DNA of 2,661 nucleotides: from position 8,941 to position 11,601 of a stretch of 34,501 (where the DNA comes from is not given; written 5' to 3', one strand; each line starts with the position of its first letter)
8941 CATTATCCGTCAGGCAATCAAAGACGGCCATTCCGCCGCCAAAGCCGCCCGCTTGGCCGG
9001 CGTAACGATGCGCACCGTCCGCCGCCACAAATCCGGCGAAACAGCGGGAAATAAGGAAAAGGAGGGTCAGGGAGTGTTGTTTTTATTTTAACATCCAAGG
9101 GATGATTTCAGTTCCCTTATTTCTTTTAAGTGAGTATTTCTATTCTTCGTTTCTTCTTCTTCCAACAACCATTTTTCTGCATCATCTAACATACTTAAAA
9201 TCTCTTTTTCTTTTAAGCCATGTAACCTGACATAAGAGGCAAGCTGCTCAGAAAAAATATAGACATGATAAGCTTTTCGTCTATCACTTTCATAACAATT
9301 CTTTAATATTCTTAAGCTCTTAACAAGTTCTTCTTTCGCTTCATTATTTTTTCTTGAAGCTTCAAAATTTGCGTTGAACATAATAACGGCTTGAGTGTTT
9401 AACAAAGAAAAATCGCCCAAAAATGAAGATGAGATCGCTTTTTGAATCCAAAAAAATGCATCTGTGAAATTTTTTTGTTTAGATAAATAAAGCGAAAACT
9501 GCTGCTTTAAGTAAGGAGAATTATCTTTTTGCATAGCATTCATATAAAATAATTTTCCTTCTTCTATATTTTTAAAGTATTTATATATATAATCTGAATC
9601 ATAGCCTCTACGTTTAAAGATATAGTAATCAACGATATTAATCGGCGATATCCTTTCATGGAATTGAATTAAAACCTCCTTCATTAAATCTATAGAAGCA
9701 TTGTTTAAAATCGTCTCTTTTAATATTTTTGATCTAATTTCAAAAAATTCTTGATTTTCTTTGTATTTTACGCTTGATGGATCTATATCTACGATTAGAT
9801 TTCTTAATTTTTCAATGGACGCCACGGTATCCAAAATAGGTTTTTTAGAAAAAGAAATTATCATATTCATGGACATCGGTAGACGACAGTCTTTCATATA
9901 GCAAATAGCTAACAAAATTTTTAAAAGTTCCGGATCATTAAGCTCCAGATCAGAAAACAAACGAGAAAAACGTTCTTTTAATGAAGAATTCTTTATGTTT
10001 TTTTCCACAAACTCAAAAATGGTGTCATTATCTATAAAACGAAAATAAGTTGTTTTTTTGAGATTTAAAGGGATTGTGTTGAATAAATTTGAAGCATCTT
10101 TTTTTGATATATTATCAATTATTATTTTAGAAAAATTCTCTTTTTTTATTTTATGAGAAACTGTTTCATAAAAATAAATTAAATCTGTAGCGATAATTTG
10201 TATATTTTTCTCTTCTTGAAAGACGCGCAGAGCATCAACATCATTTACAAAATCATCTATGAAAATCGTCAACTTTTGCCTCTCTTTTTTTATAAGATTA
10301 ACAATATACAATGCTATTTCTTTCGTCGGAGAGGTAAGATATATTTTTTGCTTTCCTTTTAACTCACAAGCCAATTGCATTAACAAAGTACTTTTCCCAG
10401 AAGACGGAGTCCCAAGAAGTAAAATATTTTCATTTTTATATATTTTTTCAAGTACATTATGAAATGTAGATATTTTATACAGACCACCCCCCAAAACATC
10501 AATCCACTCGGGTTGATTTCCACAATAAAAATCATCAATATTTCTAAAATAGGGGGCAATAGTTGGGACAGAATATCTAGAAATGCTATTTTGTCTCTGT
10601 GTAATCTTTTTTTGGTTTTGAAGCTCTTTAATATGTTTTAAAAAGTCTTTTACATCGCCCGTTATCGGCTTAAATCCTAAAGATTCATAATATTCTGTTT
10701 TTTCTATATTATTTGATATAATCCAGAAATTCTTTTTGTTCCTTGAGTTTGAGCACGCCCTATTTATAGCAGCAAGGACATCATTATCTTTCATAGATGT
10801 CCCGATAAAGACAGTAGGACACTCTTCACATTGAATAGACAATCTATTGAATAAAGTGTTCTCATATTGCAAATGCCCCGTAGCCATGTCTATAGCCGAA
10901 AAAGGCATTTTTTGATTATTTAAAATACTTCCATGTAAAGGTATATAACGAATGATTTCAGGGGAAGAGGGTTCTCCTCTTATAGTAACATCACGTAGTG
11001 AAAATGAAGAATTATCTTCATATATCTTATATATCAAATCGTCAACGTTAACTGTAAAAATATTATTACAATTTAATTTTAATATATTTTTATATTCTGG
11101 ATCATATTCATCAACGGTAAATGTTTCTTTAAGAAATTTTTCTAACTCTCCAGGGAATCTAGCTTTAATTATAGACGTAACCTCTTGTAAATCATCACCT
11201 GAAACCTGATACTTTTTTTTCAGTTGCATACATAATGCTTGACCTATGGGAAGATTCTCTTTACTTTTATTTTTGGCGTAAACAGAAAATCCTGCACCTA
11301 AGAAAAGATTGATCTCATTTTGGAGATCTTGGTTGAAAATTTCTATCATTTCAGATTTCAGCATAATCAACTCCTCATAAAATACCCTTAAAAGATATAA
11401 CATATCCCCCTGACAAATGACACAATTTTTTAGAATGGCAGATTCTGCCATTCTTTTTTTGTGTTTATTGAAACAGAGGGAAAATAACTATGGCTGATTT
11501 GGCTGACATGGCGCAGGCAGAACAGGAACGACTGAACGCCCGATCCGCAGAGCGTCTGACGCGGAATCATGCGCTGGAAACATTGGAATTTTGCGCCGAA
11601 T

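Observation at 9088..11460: AT-rich antisense cargo gene encoding a SIR2 / P-loop NTPase / helical-repeat protein wedged between mor and the late genes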

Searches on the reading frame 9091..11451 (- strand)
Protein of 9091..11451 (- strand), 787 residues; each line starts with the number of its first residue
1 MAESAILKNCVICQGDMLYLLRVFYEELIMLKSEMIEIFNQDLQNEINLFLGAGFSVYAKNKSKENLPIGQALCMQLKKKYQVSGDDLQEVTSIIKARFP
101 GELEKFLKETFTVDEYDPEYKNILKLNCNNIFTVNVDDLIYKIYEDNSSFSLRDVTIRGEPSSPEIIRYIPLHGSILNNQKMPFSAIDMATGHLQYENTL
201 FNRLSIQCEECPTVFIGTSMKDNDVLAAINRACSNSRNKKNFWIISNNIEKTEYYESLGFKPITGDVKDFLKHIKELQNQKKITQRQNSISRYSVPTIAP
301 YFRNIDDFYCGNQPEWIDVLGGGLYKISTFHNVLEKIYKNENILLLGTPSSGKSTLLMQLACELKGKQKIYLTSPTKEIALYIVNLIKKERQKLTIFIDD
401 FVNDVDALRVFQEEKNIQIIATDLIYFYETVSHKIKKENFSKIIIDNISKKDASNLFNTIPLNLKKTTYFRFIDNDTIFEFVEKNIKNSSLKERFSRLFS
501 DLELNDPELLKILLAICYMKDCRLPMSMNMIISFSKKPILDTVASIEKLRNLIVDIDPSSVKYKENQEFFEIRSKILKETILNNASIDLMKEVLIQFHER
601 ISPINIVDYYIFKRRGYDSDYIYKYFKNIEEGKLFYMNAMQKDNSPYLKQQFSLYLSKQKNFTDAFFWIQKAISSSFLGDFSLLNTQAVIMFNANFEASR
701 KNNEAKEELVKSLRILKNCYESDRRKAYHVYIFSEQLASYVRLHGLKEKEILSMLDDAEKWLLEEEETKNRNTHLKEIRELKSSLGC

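Call 3: search_protein_families(library=pfam, proteins=[window:9091-11451:-], max_evalue=1)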
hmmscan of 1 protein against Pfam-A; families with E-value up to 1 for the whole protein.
window:9091-11451:- (787 aa): 22 families
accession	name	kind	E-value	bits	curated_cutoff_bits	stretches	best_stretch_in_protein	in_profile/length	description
PF25199.1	nSTAND_NTPase5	-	7.2e-13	49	34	1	307-411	2-115/145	Novel STAND NTPase 5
PF13289.12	SIR2_2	-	4.3e-12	46.8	24.5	1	130-259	2-137/141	SIR2-like domain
PF20720.3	nSTAND3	-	1.4e-07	31.7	27.2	1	327-405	4-78/155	Novel STAND NTPase 3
PF00270.35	DEAD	-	0.00036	20.7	26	1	333-446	7-124/167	DEAD/DEAH box helicase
PF00005.33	ABC_tran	-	0.002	19.1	25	1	331-413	2-79/137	ABC transporter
PF22426.2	SMMA_N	-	0.0027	18.2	26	1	553-648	6-95/100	Maltogenic amylase, N-terminal domain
PF05673.19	DUF815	-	0.005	16.5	23.8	1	338-401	51-116/249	Protein of unknown function (DUF815)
PF13481.12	AAA_25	-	0.0051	16.9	27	1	339-450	32-154/195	AAA domain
PF06745.19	ATPase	-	0.006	16.4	26.6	1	331-450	9-130/231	KaiC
PF13191.12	AAA_16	-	0.0071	17.3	32.6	1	327-382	9-66/167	AAA ATPase domain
PF13245.12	AAA_19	-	0.0082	16.8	25.1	1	335-461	6-115/134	AAA domain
PF13555.12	AAA_29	-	0.0093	16.1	27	1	329-357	11-39/61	P-loop containing region of AAA domain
PF01637.24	ATPase_2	-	0.012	15.9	33.2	1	340-450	20-121/225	ATPase domain predominantly from Archaea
PF01580.24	FtsK_SpoIIIE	-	0.015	15.2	24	1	336-364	34-63/221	FtsK/SpoIIIE family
PF20030.5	bpMoxR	-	0.018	14.6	27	1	339-373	30-64/205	MoxR domain in the MoxR-vWA-beta-propeller ternary systems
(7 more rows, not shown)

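Call 4: search_protein_families(library=padloc, proteins=[window:9091-11451:-], max_evalue=1)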
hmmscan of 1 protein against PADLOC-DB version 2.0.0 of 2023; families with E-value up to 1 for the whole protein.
window:9091-11451:- (787 aa): 2 families
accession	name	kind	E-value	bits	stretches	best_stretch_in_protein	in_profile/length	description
PDLC04140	mad8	-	1.6e-06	25.9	1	336-462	23-148/314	mads_8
PDLC01515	Csx3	-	0.0057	14.3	1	340-372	6-39/183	"CAS-I,CAS-III; associated"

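Call 5: search_protein_families(library=ncbifam, proteins=[window:9091-11451:-], max_evalue=1)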
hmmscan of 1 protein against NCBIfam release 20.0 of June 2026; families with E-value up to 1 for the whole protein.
window:9091-11451:- (787 aa): 10 families
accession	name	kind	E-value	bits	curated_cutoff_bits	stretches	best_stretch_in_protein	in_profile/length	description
TIGR00436.1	era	equivalog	0.0014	18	116.25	1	343-449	3-107/270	GTPase Era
TIGR00416.1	sms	equivalog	0.002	16.9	403.05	1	337-386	91-144/454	DNA repair protein RadA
TIGR03420.1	DnaA_homol_Hda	equivalog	0.0075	15.8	194.8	1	338-401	36-99/226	DnaA regulatory inactivator Hda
TIGR01166.1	cbiO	subfamily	0.01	15.3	211.8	1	336-400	14-76/190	cobalt ABC transporter, ATP-binding protein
NF007438.0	PRK09984.1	equivalog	0.023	13.9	365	1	328-428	18-118/262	phosphonate ABC transporter ATP-binding protein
NF002981.0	PRK03695.1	equivalog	0.048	13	281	1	335-374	21-60/253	vitamin B12 ABC transporter ATP-binding protein BtuD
TIGR03878.1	thermo_KaiC_2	hypoth_equivalog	0.061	12.6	232.2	1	334-449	30-141/259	KaiC domain-containing protein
TIGR03818.1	MotA1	equivalog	0.096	11.8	303.8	1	408-494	62-146/282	flagellar motor stator protein MotA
NF010068.0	PRK13548.1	equivalog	0.21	10.6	261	1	336-372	27-64/261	heme ABC transporter ATP-binding protein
TIGR03819.1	heli_sec_ATPase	hypoth_equivalog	0.25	10.5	373.15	1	331-381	168-219/340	TadA family conjugal transfer-associated ATPase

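Call 7: find_homologous_proteins(query=window:9091-11451:-)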
Query window:9091-11451:- (787 aa): 84 proteins with E <= 0.001 among 8000 candidates.
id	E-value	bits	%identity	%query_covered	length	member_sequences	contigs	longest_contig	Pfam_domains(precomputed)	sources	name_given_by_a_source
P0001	0.0e+0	1641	98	96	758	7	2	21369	PF13289.13,PF25199.2,PF20720.4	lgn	-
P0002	0.0e+0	1304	76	98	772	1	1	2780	PF13289.13,PF25199.2,PF20720.4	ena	-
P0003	0.0e+0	1295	76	96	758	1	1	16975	PF13289.13,PF25199.2,PF20720.4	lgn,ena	-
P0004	7.7e-125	436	35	94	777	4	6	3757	PF13289.13,PF25199.2,PF20720.4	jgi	-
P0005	2.1e-120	422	34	96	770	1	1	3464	PF13289.13,PF25199.2,PF20720.4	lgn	-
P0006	7.3e-119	416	34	93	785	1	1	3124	PF13289.13,PF25199.2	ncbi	-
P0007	1.6e-117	412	34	95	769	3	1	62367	PF13289.13,PF25199.2,PF20720.4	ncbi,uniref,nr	ncbi:hypothetical protein DC498_21990 [Terrimonas sp.]|uniref:SIR2 family protein n=1 Tax=Terrimonas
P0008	2.6e-117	411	32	96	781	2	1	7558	PF13289.13,PF25199.2,PF20720.4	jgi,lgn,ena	-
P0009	3.0e-117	411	33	96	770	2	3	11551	PF13289.13,PF25199.2,PF20720.4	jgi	jgi:hypothetical protein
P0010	1.5e-116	409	33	94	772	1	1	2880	PF13289.13,PF25199.2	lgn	-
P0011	2.9e-116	408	32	94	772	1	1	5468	PF13289.13,PF25199.2,PF20720.4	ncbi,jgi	jgi:hypothetical protein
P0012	7.6e-116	406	32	93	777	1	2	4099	PF13289.13,PF25199.2,PF20720.4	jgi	-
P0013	5.3e-114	400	33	94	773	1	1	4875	PF13289.13,PF25199.2,PF20720.4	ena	-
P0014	6.7e-114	400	32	96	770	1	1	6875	PF13289.13,PF25199.2,PF20720.4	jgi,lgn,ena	jgi:tetratricopeptide (TPR) repeat protein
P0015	1.5e-113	399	33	94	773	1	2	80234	PF13289.13,PF25199.2,PF20720.4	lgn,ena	-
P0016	2.3e-113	398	31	95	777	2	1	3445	PF13289.13,PF25199.2,PF20720.4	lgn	-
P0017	5.2e-113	397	33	94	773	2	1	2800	PF13289.13,PF25199.2,PF20720.4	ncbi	-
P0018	3.9e-112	394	34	94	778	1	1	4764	PF13289.13,PF25199.2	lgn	-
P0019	4.6e-112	394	33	94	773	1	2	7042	PF13289.13,PF25199.2,PF20720.4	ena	-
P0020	5.7e-112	394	33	94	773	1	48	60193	PF13289.13,PF25199.2,PF20720.4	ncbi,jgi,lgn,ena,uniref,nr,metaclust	ncbi:SIR2 family protein [Capnocytophaga ochracea]|jgi:hypothetical protein|uniref:P-loop NTPase n=1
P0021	7.4e-112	393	33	94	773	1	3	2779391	PF13289.13,PF25199.2,PF20720.4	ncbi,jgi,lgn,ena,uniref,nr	ncbi:SIR2 family protein [Capnocytophaga ochracea]|uniref:SIR2 family protein n=1 Tax=Capnocytophaga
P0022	1.3e-111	392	31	94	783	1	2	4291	PF13289.13,PF25199.2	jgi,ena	-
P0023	4.7e-111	391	33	94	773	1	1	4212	PF13289.13,PF25199.2,PF20720.4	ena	-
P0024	3.5e-110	388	32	94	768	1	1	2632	PF13289.13,PF25199.2,PF20720.4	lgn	-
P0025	3.7e-110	388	31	94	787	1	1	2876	PF13289.13,PF25199.2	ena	-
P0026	1.7e-108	382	31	94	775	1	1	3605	PF13289.13,PF25199.2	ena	-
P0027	2.9e-108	381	32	94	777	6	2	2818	PF13289.13,PF25199.2,PF20720.4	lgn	-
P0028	4.6e-108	381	31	95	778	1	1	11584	PF13289.13,PF25199.2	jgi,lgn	-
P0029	2.8e-107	378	33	93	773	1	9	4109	PF13289.13,PF25199.2,PF20720.4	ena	-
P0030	1.2e-106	376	29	95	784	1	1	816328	PF13289.13,PF25199.2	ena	-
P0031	4.2e-106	374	30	96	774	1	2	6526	PF13289.13,PF25199.2,PF20720.4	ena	-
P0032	6.5e-106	374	32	93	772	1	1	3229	PF13289.13,PF25199.2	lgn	-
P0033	2.0e-105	372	31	95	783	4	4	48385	PF13289.13,PF25199.2,PF20720.4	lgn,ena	-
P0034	6.9e-103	364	31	96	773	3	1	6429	PF13289.13,PF25199.2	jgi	jgi:hypothetical protein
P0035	1.6e-102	362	31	95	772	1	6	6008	PF13289.13,PF25199.2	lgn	-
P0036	1.6e-102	362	29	95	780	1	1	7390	PF13289.13,PF25199.2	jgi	jgi:hypothetical protein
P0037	5.2e-102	361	30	95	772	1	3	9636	PF13289.13,PF25199.2,PF20720.4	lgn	-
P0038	1.6e-101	359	31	90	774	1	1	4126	PF13289.13,PF25199.2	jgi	jgi:hypothetical protein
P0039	3.2e-101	358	33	94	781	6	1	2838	PF13289.13,PF25199.2,PF20720.4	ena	-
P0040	6.5e-101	357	30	94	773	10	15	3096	PF13289.13,PF25199.2,PF20720.4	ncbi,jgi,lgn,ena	jgi:mannose/fructose/N-acetylgalactosamine-specific phosphotransferase system component IIB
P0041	4.4e-100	354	30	96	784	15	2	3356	PF13289.13,PF25199.2,PF20720.4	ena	-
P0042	1.1e-99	353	31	95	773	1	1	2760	PF13289.13,PF25199.2,PF20720.4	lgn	-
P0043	3.4e-99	351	30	95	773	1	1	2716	PF13289.13,PF25199.2,PF20720.4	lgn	-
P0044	5.0e-99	351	29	96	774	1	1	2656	PF13289.13,PF25199.2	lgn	-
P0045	1.8e-98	349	31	91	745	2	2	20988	PF13289.13,PF25199.2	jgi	jgi:energy-coupling factor transporter ATP-binding protein EcfA2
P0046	2.1e-96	342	32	92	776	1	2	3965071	PF13289.13,PF25199.2,PF20720.4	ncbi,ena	-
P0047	4.8e-96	341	30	92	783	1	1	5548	PF13289.13,PF25199.2,PF20720.4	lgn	-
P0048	3.6e-95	338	30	93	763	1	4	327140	PF13289.13,PF25199.2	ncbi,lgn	-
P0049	9.7e-95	337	30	94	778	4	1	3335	PF13289.13,PF25199.2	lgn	-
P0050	5.9e-92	327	30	90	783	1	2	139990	PF13289.13,PF25199.2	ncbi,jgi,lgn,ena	-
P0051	5.2e-88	314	31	83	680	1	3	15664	PF13289.13,PF25199.2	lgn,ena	-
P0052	1.5e-87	313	28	93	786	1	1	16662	PF13289.13,PF25199.2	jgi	jgi:tetratricopeptide (TPR) repeat protein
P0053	1.9e-86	309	27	94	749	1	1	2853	PF13289.13,PF25199.2,PF20720.4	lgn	-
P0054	1.2e-84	303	28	93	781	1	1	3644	PF13289.13,PF25199.2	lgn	-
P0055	6.5e-83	298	27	92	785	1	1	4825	PF13289.13,PF25199.2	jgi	jgi:hypothetical protein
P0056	1.1e-81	294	31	94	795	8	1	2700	PF13289.13,PF25199.2,PF13481.13,PF20720.4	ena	-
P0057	1.2e-81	293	28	93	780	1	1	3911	PF13289.13,PF25199.2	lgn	-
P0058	6.8e-81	291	30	94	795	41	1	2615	PF13289.13,PF25199.2,PF13481.13,PF20720.4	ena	-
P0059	4.8e-80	288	31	89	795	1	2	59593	PF13289.13,PF25199.2,PF20720.4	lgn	-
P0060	1.3e-78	283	30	88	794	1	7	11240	PF13289.13,PF25199.2,PF20720.4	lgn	-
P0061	4.8e-78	282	30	88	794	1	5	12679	PF13289.13,PF25199.2,PF20720.4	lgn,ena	-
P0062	7.7e-77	278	30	88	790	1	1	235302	PF13289.13,PF25199.2,PF20720.4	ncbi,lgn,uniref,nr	ncbi:hypothetical protein YDYSY3_30900 [Paenibacillus chitinolyticus]|uniref:SIR2 family protein n=1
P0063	2.3e-76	276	29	94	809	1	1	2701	PF13289.13,PF25199.2,PF20720.4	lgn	-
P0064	5.9e-76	275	29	90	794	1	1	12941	PF13173.13,PF13289.13,PF25199.2,PF20720.4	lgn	-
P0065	1.2e-74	270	29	89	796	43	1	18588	PF13289.13,PF25199.2,PF20720.4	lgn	-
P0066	6.8e-74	268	28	75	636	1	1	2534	PF25199.2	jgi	jgi:hypothetical protein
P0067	1.3e-73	267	28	88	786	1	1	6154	PF13289.13,PF25199.2,PF20720.4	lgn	-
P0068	1.6e-72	263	28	92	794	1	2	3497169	PF13289.13,PF25199.2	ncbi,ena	-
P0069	6.9e-71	258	28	92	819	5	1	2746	PF13289.13,PF25199.2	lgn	-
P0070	3.4e-65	239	27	89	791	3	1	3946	PF13289.13,PF25199.2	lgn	-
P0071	2.7e-64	236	29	95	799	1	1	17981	PF13289.13,PF25199.2,PF20720.4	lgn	-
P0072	2.4e-63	233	27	89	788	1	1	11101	PF13289.13,PF25199.2,PF20720.4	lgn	-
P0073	1.9e-52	197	27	70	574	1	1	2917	PF13289.13,PF25199.2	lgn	-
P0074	1.8e-11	61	26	42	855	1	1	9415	PF13289.13,PF25199.2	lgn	-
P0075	8.9e-10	56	24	40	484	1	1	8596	PF13289.13,PF25199.2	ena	-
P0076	2.2e-9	54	22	80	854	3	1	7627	PF13289.13,PF25199.2,PF20720.4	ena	-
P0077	3.1e-9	54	23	81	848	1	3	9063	PF13289.13,PF25199.2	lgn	-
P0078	4.8e-9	53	22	80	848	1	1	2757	PF13289.13,PF25199.2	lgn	-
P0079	8.9e-8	49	25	41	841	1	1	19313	PF13289.13,PF25199.2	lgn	-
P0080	9.0e-8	49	21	65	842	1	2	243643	PF13289.13,PF25199.2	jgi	jgi:tetratricopeptide (TPR) repeat protein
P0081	1.6e-7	48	22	53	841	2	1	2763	PF13289.13,PF05673.20,PF25199.2,PF20720.4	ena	-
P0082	3.8e-7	47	24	41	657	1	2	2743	PF13289.13,PF25199.2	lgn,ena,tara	tara:strand:+ start:993 stop:2966 length:1974 start_codon:yes stop_codon:yes gene_type:complete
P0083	4.8e-6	43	22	71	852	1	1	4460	PF13289.13,PF25199.2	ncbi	-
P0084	1.4e-5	42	22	80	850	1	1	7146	PF13289.13,PF25199.2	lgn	-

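Call 9: find_encoding_contigs(protein=P0001, flank=10000, max_places=6)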
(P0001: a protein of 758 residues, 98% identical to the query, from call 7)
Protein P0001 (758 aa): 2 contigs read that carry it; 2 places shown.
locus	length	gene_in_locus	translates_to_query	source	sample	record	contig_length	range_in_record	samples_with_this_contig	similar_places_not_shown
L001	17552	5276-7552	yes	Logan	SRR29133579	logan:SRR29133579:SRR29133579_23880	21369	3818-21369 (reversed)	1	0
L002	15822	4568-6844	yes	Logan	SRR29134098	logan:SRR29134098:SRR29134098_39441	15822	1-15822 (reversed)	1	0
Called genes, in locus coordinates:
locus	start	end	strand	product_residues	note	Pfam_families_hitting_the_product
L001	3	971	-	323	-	?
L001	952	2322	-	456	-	-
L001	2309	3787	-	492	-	-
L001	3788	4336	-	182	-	PF11985:Phage_Mu_Gp27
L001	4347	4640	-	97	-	-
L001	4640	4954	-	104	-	PF10805:DUF2730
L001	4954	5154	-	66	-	PF01258:zf-dskA_traR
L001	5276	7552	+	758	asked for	PF13289:SIR2_2, PF25199:nSTAND_NTPase5, PF20720:nSTAND3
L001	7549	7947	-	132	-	PF08765:Mor (faint)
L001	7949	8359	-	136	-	PF06252:GemA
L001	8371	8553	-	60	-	-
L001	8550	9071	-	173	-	-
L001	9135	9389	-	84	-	-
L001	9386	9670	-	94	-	-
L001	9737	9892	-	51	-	-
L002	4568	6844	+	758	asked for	PF13289:SIR2_2, PF25199:nSTAND_NTPase5, PF20720:nSTAND3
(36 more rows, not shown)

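Call 10: find_encoding_contigs(protein=P0003, flank=10000, max_places=6)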
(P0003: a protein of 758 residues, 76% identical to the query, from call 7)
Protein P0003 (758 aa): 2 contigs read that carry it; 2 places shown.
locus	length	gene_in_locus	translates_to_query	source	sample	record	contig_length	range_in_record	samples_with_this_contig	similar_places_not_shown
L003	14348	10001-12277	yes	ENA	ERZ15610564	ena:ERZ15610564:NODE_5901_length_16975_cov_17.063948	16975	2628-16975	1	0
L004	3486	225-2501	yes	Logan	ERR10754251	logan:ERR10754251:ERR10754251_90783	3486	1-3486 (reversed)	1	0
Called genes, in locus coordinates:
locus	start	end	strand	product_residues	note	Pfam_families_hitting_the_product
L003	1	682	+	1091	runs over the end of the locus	PF00176:SNF2-rel_dom, PF04851:ResIII, PF00271:Helicase_C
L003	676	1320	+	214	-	PF14335:DUF4391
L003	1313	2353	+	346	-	PF04326:SLFN_AlbA_2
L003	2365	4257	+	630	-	PF01555:N6_N4_Mtase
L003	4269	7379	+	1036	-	PF04851:ResIII, PF19778:RE_endonuc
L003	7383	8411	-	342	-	PF03432:Relaxase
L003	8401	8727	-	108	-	PF05713:MobC (weak)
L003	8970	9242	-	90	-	-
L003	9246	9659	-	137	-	-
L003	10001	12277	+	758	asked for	PF13289:SIR2_2, PF25199:nSTAND_NTPase5, PF20720:nSTAND3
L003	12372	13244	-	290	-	PF08401:ArdcN, PF18818:MPTase-PolyVal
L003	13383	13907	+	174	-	-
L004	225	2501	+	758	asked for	PF13289:SIR2_2, PF25199:nSTAND_NTPase5, PF20720:nSTAND3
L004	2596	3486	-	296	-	?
